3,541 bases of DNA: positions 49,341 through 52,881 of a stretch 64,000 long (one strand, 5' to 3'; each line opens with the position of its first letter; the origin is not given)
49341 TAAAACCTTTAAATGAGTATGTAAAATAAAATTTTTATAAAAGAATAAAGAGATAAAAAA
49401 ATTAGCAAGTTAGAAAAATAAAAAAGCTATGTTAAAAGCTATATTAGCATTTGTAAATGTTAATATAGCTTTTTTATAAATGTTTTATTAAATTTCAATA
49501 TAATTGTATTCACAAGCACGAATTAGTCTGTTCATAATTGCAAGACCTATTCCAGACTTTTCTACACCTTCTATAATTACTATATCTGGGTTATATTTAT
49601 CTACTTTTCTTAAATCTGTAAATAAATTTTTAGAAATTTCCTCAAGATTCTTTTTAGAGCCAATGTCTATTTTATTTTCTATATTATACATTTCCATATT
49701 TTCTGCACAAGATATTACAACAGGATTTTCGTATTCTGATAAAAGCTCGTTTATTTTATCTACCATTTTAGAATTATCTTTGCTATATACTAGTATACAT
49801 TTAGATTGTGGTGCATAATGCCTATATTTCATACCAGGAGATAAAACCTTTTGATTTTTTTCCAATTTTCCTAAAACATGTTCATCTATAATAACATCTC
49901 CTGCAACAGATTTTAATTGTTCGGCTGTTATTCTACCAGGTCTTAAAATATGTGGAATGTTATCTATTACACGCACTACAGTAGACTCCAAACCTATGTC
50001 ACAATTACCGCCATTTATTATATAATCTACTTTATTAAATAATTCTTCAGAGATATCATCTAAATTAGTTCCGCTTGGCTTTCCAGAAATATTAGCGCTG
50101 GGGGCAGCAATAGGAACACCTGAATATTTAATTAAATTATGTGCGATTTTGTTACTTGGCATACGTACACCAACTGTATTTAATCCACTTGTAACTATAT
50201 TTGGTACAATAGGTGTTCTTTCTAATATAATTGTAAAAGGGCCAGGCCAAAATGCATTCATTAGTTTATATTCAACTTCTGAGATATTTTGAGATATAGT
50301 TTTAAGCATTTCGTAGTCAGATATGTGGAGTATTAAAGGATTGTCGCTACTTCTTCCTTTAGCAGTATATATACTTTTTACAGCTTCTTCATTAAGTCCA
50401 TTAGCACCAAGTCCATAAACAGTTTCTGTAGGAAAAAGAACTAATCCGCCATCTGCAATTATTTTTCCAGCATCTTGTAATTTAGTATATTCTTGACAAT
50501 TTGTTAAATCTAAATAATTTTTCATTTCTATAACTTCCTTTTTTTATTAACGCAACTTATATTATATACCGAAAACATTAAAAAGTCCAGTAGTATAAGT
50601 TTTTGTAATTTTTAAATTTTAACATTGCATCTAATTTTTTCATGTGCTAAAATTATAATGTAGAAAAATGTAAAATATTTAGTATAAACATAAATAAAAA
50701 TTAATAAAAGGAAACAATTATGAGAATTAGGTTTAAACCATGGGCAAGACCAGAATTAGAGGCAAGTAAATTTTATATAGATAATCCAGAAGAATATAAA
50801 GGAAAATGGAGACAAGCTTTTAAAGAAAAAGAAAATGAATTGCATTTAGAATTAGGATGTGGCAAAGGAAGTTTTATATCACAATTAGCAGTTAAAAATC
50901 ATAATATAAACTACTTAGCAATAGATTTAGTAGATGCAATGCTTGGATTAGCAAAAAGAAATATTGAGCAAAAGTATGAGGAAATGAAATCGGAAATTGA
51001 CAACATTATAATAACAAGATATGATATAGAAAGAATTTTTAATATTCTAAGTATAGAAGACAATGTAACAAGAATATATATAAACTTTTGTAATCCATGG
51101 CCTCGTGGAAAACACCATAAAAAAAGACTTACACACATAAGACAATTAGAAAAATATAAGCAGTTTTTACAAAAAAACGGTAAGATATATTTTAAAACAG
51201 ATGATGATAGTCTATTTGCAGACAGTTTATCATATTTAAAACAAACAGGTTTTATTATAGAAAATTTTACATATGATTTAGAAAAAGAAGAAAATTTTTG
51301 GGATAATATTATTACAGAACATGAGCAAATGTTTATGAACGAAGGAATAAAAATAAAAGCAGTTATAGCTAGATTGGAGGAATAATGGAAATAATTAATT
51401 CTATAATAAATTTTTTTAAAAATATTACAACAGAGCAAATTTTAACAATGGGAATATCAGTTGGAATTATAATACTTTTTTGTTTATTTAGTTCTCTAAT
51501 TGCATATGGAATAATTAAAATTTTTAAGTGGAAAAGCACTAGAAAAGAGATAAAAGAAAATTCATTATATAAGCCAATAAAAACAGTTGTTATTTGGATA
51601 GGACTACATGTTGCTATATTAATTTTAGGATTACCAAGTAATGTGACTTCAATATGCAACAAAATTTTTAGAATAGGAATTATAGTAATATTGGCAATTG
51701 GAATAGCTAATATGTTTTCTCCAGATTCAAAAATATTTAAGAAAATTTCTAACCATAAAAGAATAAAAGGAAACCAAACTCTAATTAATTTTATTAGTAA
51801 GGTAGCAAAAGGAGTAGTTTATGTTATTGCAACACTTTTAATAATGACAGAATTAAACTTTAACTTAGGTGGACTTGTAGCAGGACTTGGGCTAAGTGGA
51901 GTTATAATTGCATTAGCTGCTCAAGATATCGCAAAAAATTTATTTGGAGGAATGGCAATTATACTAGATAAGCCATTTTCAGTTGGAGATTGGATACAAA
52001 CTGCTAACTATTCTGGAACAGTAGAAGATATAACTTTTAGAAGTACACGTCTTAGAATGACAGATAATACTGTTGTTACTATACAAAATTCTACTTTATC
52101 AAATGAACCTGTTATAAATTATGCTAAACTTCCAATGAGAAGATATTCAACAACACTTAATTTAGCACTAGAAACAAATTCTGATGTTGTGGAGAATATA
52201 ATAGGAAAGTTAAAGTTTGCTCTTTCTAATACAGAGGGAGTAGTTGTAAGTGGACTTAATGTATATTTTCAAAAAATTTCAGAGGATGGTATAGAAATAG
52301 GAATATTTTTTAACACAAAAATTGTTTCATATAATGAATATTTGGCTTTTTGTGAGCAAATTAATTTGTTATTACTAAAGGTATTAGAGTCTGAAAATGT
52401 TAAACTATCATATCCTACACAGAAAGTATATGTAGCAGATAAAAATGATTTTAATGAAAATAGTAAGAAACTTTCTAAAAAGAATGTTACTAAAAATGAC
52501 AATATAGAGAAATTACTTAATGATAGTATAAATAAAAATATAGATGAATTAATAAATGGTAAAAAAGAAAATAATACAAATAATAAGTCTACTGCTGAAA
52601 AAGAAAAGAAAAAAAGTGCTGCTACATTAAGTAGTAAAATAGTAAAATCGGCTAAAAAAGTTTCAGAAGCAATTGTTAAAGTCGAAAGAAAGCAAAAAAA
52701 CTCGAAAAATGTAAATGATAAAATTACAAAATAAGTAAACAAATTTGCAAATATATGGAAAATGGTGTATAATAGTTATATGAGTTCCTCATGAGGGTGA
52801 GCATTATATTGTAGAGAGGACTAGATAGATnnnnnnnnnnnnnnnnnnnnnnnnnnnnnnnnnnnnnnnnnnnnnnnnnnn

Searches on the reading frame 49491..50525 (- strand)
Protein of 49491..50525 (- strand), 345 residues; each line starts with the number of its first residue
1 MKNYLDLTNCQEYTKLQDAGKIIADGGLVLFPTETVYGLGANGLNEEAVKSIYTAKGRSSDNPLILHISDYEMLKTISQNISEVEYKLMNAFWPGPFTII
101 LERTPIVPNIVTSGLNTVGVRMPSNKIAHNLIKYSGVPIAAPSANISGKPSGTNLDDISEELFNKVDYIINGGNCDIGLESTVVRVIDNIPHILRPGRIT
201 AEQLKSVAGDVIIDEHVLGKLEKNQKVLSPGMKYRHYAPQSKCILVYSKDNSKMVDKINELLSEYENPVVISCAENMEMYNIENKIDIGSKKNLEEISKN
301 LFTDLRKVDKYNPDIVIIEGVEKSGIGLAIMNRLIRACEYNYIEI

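Call 82: search_protein_families(library=pfam, proteins=[window:49491-50525:-], max_evalue=0.00001)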
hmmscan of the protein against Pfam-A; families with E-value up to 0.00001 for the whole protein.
window:49491-50525:- (345 aa): 2 families
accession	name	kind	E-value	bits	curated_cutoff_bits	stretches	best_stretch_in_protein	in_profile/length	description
PF01300.24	Sua5_yciO_yrdC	-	7.2e-61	205.2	25.1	1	22-197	2-178/178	Telomere recombination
PF03481.19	Sua5_C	-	1.2e-31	110.5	22.9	1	199-337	1-134/136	Threonylcarbamoyl-AMP synthase, C-terminal domain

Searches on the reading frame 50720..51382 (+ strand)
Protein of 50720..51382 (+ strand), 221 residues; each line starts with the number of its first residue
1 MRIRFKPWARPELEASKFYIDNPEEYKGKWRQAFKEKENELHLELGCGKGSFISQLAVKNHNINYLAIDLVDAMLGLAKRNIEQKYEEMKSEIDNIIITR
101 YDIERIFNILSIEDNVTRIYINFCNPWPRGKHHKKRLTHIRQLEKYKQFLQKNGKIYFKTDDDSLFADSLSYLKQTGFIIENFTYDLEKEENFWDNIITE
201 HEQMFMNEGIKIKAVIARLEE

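Call 82: search_protein_families(library=pfam, proteins=[window:50720-51382:+], max_evalue=0.00001)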
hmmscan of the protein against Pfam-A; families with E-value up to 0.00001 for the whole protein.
window:50720-51382:+ (221 aa): 4 families
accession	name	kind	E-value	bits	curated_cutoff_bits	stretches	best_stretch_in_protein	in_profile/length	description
PF02390.23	Methyltransf_4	-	3.5e-31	108.4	24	1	39-213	2-171/173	Putative methyltransferase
PF13847.12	Methyltransf_31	-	1.9e-06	28.1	27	1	39-96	4-63/145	Methyltransferase domain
PF08242.18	Methyltransf_12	-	4.2e-06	27.8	30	1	43-89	1-47/98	Methyltransferase domain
PF13649.12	Methyltransf_25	-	6.5e-06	27.2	27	0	43-86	2-45/97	Methyltransferase domain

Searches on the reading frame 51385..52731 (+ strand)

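Call 82: search_protein_families(library=pfam, proteins=[window:51385-52731:+], max_evalue=0.00001)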
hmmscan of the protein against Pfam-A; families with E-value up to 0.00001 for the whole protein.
window:51385-52731:+ (449 aa): 1 family
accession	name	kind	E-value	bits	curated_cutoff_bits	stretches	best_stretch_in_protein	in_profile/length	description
PF00924.24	MS_channel_2nd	-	1.8e-21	76.4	20.2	1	181-247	1-67/68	Mechanosensitive ion channel, beta-domain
